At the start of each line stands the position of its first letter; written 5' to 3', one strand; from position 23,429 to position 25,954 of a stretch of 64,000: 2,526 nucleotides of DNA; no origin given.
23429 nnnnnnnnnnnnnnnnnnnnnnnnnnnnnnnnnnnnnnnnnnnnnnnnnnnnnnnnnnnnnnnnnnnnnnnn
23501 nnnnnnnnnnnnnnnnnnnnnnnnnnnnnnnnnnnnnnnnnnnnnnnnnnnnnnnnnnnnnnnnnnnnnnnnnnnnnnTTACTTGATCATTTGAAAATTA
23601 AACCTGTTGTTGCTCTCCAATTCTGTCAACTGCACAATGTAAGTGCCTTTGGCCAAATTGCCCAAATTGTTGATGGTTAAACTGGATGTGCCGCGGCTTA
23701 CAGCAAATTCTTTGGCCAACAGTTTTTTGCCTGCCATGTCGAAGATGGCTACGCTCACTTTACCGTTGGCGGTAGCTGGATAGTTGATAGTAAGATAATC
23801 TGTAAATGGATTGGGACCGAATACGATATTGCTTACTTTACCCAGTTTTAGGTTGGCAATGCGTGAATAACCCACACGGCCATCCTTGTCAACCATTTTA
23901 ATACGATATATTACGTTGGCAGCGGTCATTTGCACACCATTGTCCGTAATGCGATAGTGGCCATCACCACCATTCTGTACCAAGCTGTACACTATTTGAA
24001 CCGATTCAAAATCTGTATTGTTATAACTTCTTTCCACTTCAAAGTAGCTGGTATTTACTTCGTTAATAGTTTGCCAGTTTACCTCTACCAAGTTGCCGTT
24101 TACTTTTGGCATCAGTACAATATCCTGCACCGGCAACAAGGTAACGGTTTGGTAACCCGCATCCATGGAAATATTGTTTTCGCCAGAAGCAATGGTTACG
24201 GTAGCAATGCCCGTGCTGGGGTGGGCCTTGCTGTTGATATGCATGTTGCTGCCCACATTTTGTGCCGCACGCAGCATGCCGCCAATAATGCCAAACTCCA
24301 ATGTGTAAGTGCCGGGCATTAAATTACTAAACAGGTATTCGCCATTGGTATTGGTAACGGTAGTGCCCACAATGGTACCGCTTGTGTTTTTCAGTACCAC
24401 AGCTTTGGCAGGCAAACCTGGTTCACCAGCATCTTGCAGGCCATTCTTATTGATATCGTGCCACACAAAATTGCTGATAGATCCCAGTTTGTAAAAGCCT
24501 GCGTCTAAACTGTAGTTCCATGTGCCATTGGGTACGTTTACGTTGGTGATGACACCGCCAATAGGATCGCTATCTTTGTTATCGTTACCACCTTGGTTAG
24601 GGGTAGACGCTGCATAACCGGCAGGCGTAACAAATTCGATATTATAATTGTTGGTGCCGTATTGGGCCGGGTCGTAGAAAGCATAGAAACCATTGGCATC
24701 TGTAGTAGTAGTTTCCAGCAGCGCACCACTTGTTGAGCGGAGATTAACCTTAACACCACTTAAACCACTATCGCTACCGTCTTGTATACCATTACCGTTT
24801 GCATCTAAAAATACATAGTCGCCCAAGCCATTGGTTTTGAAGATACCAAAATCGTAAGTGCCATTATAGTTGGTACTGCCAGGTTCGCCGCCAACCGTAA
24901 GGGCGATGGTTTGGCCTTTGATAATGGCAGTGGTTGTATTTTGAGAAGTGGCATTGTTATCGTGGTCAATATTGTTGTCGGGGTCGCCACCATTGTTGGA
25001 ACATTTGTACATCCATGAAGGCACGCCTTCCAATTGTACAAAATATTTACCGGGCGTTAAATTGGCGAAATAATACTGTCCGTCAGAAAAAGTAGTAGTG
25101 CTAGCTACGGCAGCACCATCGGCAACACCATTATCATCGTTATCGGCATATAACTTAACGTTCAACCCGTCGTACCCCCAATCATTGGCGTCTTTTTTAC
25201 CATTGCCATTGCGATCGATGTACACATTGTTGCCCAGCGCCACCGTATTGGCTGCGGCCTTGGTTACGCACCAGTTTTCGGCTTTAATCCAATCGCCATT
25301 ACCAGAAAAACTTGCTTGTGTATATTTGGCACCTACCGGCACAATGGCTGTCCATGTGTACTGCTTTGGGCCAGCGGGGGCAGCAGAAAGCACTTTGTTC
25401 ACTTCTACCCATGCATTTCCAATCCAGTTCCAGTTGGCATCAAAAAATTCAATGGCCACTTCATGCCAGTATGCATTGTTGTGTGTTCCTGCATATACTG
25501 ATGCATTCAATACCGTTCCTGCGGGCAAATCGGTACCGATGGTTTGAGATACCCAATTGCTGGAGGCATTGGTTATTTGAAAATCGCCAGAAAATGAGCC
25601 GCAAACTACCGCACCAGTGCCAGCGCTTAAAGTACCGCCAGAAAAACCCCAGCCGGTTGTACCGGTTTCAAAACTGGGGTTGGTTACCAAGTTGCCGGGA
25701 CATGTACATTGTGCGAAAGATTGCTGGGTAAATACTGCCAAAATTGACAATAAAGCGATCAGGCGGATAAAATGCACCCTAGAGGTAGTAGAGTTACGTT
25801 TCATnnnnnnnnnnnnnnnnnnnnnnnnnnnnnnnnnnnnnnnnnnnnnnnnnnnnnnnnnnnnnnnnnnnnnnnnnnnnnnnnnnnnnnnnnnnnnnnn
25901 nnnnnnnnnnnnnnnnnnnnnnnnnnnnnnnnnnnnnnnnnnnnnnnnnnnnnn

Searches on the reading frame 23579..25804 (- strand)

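Call 17: search_protein_families(library=pfam, proteins=[window:23579-25804:-], max_evalue=0.01)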
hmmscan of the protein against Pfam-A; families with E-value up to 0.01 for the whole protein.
window:23579-25804:- (741 aa): 10 families
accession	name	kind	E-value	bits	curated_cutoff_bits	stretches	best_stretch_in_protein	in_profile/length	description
PF17210.9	SdrD_B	-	4.4e-71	236.6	29.7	3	442-551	2-112/112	SdrD B-like domain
PF13620.12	CarboxypepD_reg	-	2.4e-15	57.1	32.3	3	464-508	14-58/82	Carboxypeptidase regulatory-like domain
PF18962.6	Por_Secre_tail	-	3.4e-12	46.9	27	1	664-730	3-66/75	Secretion system C-terminal sorting domain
PF17802.7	SpaA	-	1.4e-11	44.9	23.1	0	471-503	23-57/91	Prealbumin-like fold domain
PF22904.2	NOMO1-like_2nd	-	2.2e-07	31.3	27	0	334-378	5-50/90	BOS complex subunit NOMO1-like, second beta sandwich domain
PF11974.14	bMG3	-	2.4e-06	27.9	34.9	1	347-393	27-73/103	Bacterial alpha-2-macroglobulin MG3 domain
PF24421.1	Ig_J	-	8.7e-06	26.2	29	0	229-261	53-85/104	Tip attachment protein J, Ig-like domain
PF22898.2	NOMO1-like_1st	-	0.0002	21.8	27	0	347-399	11-61/85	BOS complex subunit NOMO1-like, first beta sandwich domain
PF13715.12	CarbopepD_reg_2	-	0.0021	18.5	32.2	1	469-508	19-54/88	CarboxypepD_reg-like domain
PF09430.16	EMC7_beta-sandw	-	0.0061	17.2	26.6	0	479-504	20-45/122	ER membrane protein complex subunit 7, beta-sandwich domain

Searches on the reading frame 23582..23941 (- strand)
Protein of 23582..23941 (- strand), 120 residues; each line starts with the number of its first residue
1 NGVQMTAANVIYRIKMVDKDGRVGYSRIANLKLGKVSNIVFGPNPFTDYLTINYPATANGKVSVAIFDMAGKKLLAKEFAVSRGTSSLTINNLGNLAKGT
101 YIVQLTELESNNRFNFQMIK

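Call 55: search_protein_families(library=ncbifam, proteins=[window:23582-23941:-], max_evalue=0.01)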
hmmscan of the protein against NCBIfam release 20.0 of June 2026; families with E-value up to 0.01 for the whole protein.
window:23582-23941:- (120 aa): 5 families
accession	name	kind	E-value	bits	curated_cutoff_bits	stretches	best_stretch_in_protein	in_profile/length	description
TIGR04183.1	Por_Secre_tail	domain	2.5e-09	37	23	1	43-107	3-60/72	T9SS type A sorting domain-containing protein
NF038113.1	T9SSA_dep_M36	equivalog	3.6e-09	35.3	885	1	30-111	785-861/869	T9SS-dependent M36 family metallopeptidase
NF052323.1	T9SSA_dep_M6i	equivalog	6.7e-07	27.6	600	1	43-120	962-1038/1043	T9SS-dependent M6-like inactivated metalloprotease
NF050177.1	TapA_OM_Porphy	equivalog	0.00013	20.8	500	1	38-107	470-532/544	TapA/TapC family T9SS-dependent outer membrane protein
NF033708.1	T9SS_Cterm_ChiA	domain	0.0011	18.9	40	1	63-106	3-42/55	T9SS sorting signal type C domain-containing protein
